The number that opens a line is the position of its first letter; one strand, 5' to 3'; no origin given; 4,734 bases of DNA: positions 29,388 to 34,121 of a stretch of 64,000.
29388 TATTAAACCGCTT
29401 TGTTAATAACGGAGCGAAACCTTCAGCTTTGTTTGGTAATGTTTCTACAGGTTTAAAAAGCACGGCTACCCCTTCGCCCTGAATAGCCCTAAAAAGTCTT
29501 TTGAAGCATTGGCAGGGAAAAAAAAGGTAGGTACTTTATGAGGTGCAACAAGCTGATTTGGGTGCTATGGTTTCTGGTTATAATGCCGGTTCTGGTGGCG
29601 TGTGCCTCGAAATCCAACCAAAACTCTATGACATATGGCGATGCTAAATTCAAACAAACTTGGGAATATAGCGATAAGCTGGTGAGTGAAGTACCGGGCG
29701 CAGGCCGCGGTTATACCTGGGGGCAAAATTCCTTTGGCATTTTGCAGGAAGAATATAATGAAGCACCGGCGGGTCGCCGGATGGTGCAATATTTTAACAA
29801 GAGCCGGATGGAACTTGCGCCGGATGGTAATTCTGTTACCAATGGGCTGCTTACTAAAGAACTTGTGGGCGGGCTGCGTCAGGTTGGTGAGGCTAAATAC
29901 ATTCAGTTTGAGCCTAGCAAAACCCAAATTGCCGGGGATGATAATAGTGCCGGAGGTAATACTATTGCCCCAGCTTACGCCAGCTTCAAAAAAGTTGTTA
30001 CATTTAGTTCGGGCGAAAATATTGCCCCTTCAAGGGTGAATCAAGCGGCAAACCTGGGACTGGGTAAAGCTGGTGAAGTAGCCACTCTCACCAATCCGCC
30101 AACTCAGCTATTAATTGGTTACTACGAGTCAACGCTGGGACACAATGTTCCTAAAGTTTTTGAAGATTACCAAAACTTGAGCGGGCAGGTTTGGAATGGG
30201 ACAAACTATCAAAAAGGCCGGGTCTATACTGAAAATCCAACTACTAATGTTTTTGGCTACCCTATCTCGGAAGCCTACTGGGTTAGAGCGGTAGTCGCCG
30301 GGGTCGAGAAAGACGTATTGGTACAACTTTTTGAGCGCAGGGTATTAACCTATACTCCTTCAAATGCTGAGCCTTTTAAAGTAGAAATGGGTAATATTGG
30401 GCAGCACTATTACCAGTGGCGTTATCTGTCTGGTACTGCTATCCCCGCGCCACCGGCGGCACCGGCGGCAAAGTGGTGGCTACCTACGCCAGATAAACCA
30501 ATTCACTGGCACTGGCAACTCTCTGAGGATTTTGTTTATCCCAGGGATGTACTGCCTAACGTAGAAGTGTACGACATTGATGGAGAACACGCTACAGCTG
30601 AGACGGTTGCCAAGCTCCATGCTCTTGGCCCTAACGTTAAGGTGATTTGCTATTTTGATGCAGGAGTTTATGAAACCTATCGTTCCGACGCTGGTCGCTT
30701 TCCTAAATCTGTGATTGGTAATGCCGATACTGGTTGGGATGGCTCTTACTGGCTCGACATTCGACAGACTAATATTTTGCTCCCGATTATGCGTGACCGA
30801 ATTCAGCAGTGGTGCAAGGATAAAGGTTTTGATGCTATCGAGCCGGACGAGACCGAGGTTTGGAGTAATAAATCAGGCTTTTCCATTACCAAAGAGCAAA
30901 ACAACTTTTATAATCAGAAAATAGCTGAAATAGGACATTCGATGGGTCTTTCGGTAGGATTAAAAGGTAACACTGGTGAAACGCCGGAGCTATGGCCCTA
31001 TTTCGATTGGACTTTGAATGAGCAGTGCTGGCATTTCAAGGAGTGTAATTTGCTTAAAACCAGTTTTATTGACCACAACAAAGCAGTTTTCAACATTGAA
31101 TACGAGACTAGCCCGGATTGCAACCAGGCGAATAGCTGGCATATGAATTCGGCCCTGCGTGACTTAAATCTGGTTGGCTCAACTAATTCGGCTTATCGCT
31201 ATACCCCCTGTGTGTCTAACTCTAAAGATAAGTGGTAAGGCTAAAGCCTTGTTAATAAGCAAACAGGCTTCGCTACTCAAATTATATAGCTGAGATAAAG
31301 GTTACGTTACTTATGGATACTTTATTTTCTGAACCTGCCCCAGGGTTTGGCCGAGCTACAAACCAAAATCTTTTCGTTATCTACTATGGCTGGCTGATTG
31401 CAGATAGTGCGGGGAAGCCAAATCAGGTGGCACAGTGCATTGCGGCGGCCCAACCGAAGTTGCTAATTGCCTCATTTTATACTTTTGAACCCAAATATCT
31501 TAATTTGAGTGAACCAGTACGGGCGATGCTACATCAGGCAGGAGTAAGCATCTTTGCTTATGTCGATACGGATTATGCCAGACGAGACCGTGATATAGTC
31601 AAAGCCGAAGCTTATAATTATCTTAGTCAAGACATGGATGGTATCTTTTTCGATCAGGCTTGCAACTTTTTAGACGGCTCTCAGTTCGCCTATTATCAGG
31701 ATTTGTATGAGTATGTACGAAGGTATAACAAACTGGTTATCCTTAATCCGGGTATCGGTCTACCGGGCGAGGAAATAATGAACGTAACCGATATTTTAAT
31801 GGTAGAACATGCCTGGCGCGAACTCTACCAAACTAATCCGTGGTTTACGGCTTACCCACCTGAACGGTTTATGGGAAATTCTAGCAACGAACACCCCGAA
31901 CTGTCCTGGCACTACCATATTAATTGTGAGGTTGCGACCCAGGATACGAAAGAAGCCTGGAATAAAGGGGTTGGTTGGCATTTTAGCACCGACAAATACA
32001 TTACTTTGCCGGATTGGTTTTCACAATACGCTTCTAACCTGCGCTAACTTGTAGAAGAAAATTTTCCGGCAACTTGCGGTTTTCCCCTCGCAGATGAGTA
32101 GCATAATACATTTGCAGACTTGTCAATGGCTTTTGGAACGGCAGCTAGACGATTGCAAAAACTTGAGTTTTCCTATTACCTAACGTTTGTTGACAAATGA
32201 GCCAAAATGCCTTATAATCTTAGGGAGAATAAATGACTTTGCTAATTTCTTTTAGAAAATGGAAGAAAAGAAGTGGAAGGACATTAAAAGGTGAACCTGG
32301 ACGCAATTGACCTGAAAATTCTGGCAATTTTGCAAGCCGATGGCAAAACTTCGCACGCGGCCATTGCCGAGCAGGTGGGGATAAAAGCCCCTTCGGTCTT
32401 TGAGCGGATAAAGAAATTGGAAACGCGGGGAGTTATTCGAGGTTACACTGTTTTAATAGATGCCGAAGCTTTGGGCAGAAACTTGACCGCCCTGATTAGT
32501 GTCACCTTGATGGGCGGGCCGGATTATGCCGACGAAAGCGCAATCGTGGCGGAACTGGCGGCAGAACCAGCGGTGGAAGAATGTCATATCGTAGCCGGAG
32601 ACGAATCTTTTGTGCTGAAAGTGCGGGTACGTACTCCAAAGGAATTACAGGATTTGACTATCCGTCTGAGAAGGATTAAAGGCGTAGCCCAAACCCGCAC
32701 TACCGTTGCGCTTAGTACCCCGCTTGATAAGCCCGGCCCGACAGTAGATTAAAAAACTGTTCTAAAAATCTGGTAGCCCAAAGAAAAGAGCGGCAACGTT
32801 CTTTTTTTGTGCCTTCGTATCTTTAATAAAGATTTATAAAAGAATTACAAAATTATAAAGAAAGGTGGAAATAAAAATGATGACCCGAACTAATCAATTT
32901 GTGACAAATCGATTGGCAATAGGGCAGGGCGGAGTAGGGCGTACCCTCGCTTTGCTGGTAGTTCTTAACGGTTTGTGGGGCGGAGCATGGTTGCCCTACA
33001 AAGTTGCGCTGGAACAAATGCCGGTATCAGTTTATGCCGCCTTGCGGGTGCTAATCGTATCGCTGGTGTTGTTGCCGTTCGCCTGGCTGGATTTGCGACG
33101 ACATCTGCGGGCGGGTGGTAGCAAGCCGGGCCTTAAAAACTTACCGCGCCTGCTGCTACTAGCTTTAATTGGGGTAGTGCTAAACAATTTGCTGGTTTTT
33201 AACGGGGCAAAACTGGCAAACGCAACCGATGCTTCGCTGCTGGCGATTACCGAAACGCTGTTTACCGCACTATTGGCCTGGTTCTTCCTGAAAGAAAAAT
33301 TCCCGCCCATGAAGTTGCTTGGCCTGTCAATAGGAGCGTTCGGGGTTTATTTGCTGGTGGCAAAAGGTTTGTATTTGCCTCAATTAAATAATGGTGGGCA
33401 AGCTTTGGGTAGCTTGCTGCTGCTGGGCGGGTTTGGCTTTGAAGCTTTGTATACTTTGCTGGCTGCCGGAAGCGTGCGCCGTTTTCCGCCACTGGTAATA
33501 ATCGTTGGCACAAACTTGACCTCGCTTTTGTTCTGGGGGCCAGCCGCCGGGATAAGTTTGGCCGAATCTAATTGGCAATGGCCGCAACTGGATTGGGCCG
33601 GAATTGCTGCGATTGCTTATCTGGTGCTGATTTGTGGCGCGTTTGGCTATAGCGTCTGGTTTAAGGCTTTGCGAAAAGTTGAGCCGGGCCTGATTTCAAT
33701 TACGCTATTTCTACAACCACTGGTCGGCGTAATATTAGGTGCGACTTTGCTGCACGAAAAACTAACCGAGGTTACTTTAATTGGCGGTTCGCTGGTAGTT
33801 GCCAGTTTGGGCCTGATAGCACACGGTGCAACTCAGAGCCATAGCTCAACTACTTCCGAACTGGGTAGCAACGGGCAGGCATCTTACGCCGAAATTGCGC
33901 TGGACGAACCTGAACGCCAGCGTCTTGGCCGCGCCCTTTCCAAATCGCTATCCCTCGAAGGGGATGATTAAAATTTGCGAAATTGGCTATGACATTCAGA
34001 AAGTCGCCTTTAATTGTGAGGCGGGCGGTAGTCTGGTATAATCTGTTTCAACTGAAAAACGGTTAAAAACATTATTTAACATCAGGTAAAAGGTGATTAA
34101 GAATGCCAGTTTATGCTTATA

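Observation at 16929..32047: Bacterial exopolysaccharide locus with the gene content of the fungal galactosaminogalactan (GAG) cluster, built around a PelF-type synthase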

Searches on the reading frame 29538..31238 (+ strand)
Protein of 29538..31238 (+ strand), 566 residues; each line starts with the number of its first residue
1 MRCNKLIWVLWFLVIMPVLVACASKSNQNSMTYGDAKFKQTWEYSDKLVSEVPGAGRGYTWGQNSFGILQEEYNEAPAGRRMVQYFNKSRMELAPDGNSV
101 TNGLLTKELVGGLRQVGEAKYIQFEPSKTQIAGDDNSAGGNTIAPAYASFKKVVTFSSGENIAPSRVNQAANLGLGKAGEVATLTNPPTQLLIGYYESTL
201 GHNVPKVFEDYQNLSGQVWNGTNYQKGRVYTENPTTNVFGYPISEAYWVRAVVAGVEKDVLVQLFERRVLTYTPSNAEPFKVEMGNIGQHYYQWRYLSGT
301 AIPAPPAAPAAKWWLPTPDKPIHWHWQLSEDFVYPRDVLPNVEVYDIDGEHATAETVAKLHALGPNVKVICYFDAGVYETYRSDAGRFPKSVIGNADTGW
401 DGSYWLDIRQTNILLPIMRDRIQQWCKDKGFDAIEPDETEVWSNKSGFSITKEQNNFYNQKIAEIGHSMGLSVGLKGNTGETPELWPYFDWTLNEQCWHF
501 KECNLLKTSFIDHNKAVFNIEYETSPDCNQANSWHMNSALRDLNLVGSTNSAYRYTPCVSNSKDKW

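Call 3: search_protein_families(library=pfam, proteins=[window:29538-31238:+], max_evalue=0.01)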
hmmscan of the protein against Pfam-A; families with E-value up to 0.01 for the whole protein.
window:29538-31238:+ (566 aa): 1 family
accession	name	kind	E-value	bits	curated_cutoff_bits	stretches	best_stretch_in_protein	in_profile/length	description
PF03537.19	Glyco_hydro_114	-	5.9e-61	206.1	27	1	323-546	1-228/231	Glycoside-hydrolase family GH114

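Call 10: search_protein_families(library=ncbifam, proteins=[window:29538-31238:+], max_evalue=0.001)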
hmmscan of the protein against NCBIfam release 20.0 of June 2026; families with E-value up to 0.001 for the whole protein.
window:29538-31238:+ (566 aa): 0 families

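Call 28: search_solved_structures(query=window:29538-31238:+, max_evalue=0.01, show_alignments=3)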
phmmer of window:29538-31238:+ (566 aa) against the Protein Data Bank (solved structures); distinct sequences matched with E-value up to 0.01: 3.
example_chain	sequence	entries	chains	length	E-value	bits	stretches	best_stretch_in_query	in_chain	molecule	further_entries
6oj1_A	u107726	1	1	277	5.5e-32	113.9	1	321-533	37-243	Endo alpha-1,4 polygalactosaminidase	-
6ojb_A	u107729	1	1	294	6.8e-32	113.6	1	321-533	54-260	Endo alpha-1,4 polygalactosaminidase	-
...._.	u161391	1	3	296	2.4e-13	52.4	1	336-525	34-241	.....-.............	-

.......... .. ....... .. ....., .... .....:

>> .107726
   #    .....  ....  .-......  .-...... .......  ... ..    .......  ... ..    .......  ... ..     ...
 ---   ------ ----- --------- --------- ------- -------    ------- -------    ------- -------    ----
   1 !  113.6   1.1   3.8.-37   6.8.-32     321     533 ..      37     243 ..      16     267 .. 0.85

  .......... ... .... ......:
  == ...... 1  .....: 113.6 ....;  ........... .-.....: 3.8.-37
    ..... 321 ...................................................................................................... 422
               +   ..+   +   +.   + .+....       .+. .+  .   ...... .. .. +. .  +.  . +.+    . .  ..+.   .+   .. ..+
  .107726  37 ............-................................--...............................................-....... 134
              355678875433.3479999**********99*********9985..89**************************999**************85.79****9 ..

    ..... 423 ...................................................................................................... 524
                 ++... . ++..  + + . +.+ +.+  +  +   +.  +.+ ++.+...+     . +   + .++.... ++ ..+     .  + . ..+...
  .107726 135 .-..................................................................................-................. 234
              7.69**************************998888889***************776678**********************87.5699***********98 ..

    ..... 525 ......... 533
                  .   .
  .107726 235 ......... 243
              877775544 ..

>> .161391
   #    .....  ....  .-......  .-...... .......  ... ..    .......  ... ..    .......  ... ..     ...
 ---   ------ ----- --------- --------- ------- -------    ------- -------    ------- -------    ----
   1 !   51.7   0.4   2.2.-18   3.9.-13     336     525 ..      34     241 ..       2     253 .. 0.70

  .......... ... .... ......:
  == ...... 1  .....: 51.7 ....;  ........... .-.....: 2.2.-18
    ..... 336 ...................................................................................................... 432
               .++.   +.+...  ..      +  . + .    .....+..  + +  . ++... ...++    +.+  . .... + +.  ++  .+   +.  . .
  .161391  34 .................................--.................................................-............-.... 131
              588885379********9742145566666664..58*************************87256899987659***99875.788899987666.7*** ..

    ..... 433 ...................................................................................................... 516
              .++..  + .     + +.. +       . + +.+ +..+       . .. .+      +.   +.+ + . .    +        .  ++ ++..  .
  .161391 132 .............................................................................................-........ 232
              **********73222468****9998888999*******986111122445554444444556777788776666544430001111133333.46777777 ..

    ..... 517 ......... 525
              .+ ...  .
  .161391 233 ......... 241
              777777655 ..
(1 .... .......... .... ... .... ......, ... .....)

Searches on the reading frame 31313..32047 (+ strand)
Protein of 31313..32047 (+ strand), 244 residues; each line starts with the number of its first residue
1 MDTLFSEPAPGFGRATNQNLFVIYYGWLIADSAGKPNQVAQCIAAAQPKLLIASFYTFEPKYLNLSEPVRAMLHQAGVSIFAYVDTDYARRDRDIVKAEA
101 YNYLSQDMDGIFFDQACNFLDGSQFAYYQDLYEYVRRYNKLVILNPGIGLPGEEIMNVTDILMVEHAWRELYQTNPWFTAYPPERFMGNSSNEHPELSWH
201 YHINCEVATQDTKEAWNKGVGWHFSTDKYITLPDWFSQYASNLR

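Call 3: search_protein_families(library=pfam, proteins=[window:31313-32047:+], max_evalue=0.01)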
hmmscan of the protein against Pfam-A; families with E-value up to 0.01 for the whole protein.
window:31313-32047:+ (244 aa): 1 family
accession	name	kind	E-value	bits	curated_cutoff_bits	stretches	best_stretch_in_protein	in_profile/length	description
PF12138.14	Spherulin4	-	2.7e-16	60.3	30.2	1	69-230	54-223/239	Spherulation-specific family 4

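Call 10: search_protein_families(library=ncbifam, proteins=[window:31313-32047:+], max_evalue=0.001)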
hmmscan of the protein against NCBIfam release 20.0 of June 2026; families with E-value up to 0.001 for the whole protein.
window:31313-32047:+ (244 aa): 0 families

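Call 30: search_solved_structures(query=window:31313-32047:+, max_evalue=1, show_alignments=2)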
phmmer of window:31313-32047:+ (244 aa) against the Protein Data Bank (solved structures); distinct sequences matched with E-value up to 1: 1.
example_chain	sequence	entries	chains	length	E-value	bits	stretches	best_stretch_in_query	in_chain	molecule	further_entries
5c5g_A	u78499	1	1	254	0.12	15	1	74-169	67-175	spherulin-4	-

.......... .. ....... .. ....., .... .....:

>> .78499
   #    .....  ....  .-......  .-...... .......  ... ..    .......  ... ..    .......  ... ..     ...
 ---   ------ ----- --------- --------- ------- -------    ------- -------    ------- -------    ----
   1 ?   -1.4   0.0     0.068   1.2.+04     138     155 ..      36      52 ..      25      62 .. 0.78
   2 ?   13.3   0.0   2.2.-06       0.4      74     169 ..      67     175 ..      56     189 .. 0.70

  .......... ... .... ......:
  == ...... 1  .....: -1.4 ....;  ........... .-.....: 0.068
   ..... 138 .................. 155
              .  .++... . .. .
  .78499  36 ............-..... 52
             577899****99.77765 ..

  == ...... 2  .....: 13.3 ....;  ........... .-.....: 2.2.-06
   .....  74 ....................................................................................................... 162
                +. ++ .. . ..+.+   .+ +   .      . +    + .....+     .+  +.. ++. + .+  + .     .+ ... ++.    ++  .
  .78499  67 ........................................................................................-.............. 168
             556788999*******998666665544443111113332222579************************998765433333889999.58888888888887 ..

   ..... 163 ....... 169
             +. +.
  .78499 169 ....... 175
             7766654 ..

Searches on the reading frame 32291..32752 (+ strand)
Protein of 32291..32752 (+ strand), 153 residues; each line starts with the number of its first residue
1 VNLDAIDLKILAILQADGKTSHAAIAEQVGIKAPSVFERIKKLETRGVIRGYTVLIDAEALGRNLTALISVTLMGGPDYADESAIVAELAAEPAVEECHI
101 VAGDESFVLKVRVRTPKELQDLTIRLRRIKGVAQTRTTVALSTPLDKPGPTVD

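Call 6: search_protein_families(library=pfam, proteins=[window:32291-32752:+], max_evalue=0.001)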
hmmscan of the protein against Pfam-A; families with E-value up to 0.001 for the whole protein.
window:32291-32752:+ (153 aa): 6 families
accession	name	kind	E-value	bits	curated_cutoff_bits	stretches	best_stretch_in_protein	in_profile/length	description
PF01037.27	AsnC_trans_reg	-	2.2e-16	60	25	1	81-143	10-73/73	Lrp/AsnC ligand binding domain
PF13404.12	HTH_AsnC-type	-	4.3e-15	55.7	27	1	3-44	1-42/42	AsnC-type helix-turn-helix domain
PF13412.12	HTH_24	-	6e-15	55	21.9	1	3-50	1-48/48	Winged helix-turn-helix DNA-binding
PF22451.2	NirdL-like_HTH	-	6.5e-06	26.1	27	1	23-50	20-47/47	Siroheme decarboxylase NirDL-like HTH domain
PF01047.28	MarR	-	4.9e-05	23.6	24.6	1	8-50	6-48/59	MarR family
PF13545.12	HTH_Crp_2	-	0.00096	19.5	27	0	20-61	23-67/70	Crp-like helix-turn-helix domain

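Call 105: search_protein_families(library=ncbifam, proteins=[window:32291-32752:+], max_evalue=0.01)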
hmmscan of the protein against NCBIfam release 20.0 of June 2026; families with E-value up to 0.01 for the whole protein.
window:32291-32752:+ (153 aa): 11 families
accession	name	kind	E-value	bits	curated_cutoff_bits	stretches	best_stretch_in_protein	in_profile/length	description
NF008370.0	PRK11169.1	equivalog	8.1e-25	87.4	233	1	2-141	11-150/164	leucine-responsive transcriptional regulator Lrp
NF008384.0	PRK11179.1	equivalog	9.6e-18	64.5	227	1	2-145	6-147/153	transcriptional regulator AsnC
NF040947.1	trans_reg_LysM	equivalog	1.8e-17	63.4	180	1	3-142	1-134/136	HTH-type transcriptional regulator LysM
NF053758.1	ChrTpTrnRegChrS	equivalog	8.4e-15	54.9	250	1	2-139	11-145/158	chromate efflux transcriptional regulator ChrS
NF041395.1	TranRegLrpA1_Halo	equivalog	2.1e-14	53.7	250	1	1-136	1-133/142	HTH-type transcriptional regulator LrpA1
NF040820.1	trans_reg_LrpA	equivalog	3.4e-13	49.7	250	1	3-138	2-134/141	HTH-type transcriptional regulator LrpA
NF041396.1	TranRegLrp_Halo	equivalog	4.6e-12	46.1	190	1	1-145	1-141/149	HTH-type transcriptional regulator Lrp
NF040707.3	Siroheme_Dcarb_AhbB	equivalog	2.4e-05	24.1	125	1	19-98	13-88/146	siroheme decarboxylase subunit beta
TIGR01884.1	cas_HTH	subfamily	8.4e-05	22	60.2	1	5-49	142-186/202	CRISPR-associated CARF protein Csa3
NF040708.3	Siroheme_Dcarb_AhbA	equivalog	0.00022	21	140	1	20-64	17-61/144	siroheme decarboxylase subunit alpha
NF033788.1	HTH_metalloreg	subfamily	0.0065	16.3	55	0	8-50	14-56/77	metalloregulator ArsR/SmtB family transcription factor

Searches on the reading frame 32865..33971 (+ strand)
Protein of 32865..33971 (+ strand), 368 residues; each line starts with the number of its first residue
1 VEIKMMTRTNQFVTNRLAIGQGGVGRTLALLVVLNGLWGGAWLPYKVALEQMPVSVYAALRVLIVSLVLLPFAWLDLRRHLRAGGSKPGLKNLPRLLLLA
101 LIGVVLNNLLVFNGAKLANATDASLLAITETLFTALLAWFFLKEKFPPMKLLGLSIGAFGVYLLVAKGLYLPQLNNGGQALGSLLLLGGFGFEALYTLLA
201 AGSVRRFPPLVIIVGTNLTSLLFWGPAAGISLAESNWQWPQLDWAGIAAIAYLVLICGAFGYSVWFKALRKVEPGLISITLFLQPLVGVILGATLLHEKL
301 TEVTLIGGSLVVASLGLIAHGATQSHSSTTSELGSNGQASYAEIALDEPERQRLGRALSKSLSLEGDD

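Call 6: search_protein_families(library=pfam, proteins=[window:32865-33971:+], max_evalue=0.001)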
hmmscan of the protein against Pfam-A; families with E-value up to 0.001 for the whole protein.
window:32865-33971:+ (368 aa): 2 families
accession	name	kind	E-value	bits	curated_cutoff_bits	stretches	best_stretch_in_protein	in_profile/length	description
PF00892.27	EamA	-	3.5e-36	124.9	28.2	2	30-165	5-134/135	EamA-like transporter family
PF06027.18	SLC35F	-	2.6e-06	27.6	21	1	96-318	76-295/299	Solute carrier family 35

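Call 105: search_protein_families(library=ncbifam, proteins=[window:32865-33971:+], max_evalue=0.01)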
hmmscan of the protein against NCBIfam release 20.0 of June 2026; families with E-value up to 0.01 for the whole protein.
window:32865-33971:+ (368 aa): 5 families
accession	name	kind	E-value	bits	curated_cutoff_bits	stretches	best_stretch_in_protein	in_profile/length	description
TIGR00950.1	2A78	equivalog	1.4e-22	80.4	230.2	1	38-314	1-262/264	carboxylate/amino acid/amine transporter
NF008432.0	PRK11272.1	equivalog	1.3e-10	41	270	1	29-323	13-290/294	drug/metabolite exporter YedA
NF050091.1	ArAmAcExpYddG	equivalog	1.6e-08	34.4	300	1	219-331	36-149/285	aromatic amino acid exporter YddG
NF008523.0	PRK11453.1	equivalog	6.4e-08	32.5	472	1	27-321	7-288/299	O-acetylserine/cysteine exporter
TIGR00688.1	rarD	equivalog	0.0018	17.8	130.15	0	277-319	99-139/256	EamA family transporter RarD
